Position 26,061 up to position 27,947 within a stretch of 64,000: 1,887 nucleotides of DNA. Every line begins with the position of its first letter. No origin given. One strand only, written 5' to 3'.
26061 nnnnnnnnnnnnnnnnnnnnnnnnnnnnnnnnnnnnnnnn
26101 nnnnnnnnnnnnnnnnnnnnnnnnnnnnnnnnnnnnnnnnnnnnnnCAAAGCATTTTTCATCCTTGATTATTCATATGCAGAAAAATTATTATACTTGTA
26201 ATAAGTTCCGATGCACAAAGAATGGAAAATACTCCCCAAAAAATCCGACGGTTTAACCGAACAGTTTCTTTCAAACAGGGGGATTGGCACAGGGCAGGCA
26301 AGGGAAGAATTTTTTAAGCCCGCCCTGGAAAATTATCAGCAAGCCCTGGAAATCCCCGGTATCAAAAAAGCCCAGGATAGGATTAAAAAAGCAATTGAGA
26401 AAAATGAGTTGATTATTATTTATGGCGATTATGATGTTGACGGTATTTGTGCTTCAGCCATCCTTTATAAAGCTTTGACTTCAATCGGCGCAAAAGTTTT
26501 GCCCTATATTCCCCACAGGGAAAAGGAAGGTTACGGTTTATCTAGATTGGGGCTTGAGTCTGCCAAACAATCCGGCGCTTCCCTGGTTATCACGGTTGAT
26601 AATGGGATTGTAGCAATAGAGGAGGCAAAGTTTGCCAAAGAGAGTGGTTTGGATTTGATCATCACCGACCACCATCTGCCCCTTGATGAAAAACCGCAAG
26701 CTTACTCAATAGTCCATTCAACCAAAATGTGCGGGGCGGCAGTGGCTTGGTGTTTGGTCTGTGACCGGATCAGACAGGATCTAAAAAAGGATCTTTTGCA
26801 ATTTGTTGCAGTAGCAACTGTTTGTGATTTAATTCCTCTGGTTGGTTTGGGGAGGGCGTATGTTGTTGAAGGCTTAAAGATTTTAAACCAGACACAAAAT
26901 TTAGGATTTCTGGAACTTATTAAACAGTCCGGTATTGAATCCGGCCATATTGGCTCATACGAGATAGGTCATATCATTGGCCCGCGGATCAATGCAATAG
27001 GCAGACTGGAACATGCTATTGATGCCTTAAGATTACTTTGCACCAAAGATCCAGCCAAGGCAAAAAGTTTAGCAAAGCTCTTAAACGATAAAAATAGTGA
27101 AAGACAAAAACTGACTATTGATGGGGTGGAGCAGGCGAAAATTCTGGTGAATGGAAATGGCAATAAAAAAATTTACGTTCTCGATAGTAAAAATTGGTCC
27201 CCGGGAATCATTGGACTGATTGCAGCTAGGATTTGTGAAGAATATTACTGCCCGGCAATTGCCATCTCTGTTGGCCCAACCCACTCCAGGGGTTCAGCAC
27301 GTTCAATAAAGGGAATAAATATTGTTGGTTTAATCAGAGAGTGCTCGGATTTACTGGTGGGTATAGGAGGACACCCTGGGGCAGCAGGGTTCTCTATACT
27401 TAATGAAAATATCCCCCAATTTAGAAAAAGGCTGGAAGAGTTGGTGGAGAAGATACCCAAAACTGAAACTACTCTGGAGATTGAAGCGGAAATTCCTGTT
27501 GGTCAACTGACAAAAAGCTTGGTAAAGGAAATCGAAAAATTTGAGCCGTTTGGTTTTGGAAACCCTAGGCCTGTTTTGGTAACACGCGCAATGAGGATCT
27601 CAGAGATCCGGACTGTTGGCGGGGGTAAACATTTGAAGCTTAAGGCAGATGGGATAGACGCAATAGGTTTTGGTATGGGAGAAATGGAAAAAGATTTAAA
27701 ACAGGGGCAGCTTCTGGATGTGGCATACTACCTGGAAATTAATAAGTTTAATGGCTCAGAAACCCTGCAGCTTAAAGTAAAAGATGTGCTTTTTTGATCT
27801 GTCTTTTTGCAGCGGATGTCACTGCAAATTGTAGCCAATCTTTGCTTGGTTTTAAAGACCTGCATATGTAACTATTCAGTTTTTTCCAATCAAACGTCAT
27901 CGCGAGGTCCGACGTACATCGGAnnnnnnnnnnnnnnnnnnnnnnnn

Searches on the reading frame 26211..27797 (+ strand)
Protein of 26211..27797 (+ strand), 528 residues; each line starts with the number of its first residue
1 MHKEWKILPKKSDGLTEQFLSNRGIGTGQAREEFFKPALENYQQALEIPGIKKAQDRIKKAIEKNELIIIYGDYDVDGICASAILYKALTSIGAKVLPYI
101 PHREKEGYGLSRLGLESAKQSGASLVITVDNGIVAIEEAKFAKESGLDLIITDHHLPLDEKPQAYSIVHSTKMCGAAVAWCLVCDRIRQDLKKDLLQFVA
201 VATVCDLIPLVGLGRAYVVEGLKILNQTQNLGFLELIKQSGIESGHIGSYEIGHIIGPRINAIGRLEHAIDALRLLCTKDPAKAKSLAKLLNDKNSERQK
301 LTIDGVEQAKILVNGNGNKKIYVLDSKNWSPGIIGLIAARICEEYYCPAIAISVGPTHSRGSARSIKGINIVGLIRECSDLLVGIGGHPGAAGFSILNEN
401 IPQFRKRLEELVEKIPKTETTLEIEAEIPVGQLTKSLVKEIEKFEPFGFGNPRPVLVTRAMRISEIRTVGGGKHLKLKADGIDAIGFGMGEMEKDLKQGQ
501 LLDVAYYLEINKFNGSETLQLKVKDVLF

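Call 15: find_related_loci(query=window:26211-27797:+, collection=genome_contigs, flank=10000)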
Query window:26211-27797:+ (528 aa) in genome_contigs; peptide patterns used: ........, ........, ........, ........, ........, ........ (x = any residue, [..] = any of these).
120 stretches matched a pattern; 7 encode a relative of the query (tblastn E <= 1e-3); 7 distinct loci.
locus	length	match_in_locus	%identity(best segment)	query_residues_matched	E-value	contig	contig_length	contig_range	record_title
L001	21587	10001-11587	37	19-526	1e-102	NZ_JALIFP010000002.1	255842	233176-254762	Lederbergia sp. NSJ-179 L12-MP-YCFA-D10-41_ctg0002, whole genome shotgun sequence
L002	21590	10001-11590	35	24-526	3e-98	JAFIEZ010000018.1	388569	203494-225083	MAG: Bacteroidetes bacterium isolate coassembly_bin.10 k141_77118, whole genome shotgun sequence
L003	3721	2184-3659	37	1-478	4e-96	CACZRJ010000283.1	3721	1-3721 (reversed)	MAG: uncultured Ruminococcus sp. isolate RUG12874 genome assembly, contig: RUG12874_asm_283, whole genome shotgun sequen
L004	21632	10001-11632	33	20-527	3e-77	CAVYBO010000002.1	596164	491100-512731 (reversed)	MAG: uncultured bacterium isolate MFD04540.bin.1.106 genome assembly, contig: contig_9631, whole genome shotgun sequence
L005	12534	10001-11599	32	18-473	2e-65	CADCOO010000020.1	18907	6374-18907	MAG: uncultured planctomycete isolate RUG14836 genome assembly, contig: RUG14836_asm_20, whole genome shotgun sequence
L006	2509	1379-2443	32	18-301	2e-39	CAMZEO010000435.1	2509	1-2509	MAG TPA_asm: uncultured Planctomycetales bacterium isolate SRR10912533_bin.63_metaWRAP_v1.3_MAG genome assembly, contig:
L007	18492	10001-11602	36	18-526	4e-99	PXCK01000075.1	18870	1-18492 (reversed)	MAG: Balneolia bacterium isolate T3Sed10_283R2 T3-Sed10-C5354, whole genome shotgun sequence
